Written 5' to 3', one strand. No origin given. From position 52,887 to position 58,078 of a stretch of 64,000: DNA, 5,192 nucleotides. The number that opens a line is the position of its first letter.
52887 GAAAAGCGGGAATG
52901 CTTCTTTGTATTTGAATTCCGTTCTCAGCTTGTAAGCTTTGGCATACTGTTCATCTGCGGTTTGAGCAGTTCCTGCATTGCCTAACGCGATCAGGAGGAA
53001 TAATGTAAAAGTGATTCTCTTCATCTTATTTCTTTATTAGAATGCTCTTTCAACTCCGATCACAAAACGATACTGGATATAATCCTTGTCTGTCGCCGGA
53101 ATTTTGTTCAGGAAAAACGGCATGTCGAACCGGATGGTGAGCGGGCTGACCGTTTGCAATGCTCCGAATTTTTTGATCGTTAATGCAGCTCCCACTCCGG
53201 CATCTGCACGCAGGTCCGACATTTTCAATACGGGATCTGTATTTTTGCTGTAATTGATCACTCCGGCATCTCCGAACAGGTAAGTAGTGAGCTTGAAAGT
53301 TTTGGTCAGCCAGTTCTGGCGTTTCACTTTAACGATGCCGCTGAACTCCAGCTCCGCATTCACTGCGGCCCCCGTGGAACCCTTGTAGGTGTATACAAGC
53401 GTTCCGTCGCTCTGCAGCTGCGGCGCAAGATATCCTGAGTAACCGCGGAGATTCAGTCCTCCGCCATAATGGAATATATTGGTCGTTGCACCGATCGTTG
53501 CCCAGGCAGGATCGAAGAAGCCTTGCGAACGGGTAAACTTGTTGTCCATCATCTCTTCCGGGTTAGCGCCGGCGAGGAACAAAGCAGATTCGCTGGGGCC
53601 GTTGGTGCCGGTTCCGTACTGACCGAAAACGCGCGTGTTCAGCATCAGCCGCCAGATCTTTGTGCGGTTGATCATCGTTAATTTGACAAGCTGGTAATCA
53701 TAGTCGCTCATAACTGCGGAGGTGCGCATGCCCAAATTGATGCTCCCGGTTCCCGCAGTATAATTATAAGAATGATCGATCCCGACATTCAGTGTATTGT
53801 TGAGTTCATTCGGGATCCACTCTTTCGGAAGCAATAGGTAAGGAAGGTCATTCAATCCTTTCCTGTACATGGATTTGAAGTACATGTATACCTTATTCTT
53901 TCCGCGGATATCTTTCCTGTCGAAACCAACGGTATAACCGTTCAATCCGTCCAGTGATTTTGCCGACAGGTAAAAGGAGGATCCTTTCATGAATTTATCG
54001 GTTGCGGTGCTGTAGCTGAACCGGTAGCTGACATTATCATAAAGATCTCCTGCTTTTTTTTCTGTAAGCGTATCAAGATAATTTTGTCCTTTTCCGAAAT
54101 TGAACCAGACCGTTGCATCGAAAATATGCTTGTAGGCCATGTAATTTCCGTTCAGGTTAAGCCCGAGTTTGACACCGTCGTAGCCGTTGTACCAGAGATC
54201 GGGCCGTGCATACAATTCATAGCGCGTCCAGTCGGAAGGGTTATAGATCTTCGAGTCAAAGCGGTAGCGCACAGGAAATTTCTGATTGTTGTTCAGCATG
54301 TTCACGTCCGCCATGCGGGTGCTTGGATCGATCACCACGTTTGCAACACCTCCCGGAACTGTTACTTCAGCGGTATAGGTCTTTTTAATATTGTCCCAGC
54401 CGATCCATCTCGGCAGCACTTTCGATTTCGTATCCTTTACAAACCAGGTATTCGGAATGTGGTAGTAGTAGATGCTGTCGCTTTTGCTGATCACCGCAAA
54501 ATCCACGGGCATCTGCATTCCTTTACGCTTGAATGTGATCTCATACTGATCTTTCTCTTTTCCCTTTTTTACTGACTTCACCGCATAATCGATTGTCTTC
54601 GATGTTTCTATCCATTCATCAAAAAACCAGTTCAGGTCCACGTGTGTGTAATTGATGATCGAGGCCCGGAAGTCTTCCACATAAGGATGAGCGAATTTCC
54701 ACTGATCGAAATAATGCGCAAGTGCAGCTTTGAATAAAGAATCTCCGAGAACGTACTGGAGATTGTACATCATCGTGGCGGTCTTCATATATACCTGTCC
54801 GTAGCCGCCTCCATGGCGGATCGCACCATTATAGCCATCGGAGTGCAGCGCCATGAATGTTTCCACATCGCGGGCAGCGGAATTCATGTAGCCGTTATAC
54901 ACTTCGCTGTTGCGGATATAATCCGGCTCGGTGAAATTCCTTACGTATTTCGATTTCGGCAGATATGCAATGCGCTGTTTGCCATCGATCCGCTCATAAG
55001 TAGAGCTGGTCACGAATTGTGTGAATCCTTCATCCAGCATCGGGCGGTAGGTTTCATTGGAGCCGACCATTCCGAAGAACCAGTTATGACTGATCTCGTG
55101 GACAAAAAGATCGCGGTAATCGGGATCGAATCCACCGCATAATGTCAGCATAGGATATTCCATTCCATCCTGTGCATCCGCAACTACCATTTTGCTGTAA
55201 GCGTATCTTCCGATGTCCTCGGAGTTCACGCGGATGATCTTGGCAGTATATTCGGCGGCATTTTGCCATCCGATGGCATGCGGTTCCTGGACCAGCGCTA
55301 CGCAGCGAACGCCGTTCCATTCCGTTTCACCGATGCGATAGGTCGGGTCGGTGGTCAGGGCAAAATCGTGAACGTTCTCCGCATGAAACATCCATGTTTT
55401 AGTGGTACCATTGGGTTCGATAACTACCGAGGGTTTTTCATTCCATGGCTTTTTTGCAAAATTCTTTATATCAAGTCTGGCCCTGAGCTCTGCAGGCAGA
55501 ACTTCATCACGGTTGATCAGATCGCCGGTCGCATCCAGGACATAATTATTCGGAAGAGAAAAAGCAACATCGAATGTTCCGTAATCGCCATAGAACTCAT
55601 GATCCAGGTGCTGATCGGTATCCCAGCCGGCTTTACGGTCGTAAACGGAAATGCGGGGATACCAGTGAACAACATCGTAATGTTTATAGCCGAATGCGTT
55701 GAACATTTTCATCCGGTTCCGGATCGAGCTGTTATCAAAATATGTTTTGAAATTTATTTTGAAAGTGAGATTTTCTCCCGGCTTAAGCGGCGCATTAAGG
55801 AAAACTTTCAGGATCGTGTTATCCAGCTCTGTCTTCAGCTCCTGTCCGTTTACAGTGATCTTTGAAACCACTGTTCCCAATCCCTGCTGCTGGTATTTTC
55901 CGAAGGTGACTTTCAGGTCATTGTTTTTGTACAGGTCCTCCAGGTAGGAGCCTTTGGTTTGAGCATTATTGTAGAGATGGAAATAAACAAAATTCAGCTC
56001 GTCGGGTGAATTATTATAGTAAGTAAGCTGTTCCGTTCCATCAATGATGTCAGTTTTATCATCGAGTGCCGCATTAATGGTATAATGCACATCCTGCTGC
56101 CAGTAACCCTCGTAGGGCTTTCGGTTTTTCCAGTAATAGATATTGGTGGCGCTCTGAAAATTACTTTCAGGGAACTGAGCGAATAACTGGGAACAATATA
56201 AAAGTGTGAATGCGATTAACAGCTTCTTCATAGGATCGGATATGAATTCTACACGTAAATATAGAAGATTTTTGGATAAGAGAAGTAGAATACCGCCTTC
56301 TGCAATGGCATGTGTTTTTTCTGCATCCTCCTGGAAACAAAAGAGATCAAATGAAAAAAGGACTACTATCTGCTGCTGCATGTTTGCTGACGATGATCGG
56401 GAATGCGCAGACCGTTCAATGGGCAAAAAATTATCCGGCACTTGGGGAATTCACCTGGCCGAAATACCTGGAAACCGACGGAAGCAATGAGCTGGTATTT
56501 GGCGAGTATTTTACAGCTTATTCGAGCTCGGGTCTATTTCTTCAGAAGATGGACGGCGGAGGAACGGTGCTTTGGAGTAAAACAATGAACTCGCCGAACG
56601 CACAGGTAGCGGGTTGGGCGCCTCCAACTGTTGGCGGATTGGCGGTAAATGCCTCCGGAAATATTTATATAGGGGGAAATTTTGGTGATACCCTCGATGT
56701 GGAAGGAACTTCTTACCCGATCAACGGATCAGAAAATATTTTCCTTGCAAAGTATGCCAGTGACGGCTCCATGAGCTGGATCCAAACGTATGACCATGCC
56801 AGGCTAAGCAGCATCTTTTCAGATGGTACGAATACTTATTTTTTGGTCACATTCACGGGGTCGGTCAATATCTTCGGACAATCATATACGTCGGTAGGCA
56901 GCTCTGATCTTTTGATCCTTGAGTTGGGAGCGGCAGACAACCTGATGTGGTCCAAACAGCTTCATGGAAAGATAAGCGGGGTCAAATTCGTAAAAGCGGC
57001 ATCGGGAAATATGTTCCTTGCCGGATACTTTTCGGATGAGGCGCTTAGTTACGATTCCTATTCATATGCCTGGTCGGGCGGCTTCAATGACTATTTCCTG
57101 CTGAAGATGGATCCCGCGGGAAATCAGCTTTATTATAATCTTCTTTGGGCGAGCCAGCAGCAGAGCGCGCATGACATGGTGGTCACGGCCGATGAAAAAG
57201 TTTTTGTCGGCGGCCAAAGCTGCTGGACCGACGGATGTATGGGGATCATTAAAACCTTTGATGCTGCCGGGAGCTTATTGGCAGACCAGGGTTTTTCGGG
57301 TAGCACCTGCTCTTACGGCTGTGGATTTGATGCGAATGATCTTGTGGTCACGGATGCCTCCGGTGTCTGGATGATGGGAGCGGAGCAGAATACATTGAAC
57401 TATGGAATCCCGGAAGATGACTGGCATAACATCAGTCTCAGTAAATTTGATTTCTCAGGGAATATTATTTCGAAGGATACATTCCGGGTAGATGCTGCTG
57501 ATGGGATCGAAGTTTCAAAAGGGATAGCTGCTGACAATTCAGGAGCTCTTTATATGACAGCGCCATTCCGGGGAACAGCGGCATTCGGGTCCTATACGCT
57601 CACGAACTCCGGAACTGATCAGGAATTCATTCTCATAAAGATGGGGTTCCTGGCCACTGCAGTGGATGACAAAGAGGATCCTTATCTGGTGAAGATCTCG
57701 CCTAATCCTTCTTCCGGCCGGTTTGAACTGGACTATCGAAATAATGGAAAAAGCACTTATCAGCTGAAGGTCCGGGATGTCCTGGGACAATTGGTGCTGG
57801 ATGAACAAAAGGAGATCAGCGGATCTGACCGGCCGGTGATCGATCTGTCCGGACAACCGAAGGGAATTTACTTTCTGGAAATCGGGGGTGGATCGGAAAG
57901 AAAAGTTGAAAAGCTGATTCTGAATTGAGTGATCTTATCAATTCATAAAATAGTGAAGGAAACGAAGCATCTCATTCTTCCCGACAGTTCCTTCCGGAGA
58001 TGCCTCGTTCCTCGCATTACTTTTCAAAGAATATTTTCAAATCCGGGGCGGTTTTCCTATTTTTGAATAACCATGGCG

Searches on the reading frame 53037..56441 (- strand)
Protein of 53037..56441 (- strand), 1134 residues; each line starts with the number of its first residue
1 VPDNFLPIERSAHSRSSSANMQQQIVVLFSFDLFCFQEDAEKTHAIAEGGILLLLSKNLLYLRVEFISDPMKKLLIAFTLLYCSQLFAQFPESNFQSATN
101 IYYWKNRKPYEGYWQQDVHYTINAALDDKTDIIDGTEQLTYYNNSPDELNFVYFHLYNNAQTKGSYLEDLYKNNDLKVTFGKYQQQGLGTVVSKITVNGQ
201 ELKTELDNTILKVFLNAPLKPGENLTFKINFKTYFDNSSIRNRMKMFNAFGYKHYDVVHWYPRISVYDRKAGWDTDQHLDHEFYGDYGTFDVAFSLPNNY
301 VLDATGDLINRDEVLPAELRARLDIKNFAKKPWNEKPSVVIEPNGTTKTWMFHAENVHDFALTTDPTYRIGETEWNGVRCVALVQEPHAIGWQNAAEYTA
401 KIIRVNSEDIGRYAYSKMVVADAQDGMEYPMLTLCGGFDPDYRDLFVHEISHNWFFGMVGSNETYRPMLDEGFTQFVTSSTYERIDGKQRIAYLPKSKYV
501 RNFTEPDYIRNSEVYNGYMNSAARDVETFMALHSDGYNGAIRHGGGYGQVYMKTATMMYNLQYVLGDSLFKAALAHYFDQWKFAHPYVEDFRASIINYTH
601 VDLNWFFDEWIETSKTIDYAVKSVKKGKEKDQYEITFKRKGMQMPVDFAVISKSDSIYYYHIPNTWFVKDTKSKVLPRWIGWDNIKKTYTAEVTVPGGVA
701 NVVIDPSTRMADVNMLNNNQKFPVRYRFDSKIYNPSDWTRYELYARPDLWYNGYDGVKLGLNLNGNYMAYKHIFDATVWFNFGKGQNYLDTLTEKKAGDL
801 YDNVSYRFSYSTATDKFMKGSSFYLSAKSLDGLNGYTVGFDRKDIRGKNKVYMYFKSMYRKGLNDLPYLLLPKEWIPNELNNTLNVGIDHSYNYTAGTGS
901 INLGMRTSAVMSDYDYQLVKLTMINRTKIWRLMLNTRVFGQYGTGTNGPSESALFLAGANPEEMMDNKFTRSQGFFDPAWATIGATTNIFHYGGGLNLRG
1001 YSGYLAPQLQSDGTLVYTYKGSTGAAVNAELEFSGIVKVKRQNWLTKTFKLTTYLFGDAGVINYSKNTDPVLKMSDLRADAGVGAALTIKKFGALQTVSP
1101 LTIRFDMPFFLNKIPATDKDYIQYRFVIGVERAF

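Call 4: search_protein_families(library=pfam, proteins=[window:53037-56441:-], max_evalue=0.01)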
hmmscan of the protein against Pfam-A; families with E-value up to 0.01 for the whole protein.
window:53037-56441:- (1134 aa): 1 family
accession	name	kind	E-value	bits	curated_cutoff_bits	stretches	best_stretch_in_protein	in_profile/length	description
PF01433.26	Peptidase_M1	-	1.4e-12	48.1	27.7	1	444-610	69-218/218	Peptidase family M1 domain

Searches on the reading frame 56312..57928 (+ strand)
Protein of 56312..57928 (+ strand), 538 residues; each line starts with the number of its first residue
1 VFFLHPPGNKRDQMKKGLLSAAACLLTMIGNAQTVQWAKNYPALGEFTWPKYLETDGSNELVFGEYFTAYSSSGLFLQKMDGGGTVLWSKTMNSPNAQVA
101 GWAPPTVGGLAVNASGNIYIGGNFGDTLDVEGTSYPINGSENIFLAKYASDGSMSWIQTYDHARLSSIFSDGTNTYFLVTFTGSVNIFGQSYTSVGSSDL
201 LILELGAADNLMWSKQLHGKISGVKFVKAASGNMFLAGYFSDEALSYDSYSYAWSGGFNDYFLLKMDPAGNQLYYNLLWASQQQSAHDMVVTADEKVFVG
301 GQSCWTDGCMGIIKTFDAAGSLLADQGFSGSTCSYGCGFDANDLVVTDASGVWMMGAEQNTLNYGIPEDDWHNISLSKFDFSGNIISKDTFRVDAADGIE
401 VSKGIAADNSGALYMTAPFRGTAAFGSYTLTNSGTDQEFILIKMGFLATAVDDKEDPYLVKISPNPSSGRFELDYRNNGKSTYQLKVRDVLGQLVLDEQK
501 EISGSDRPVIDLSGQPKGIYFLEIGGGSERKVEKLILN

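Call 31: search_protein_families(library=pfam, proteins=[window:56312-57928:+], max_evalue=0.001)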
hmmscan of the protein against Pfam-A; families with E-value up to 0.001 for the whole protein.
window:56312-57928:+ (538 aa): 1 family
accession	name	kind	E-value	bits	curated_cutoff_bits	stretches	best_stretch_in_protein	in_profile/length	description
PF18962.6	Por_Secre_tail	-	8.2e-13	48.9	27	1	462-536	1-74/75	Secretion system C-terminal sorting domain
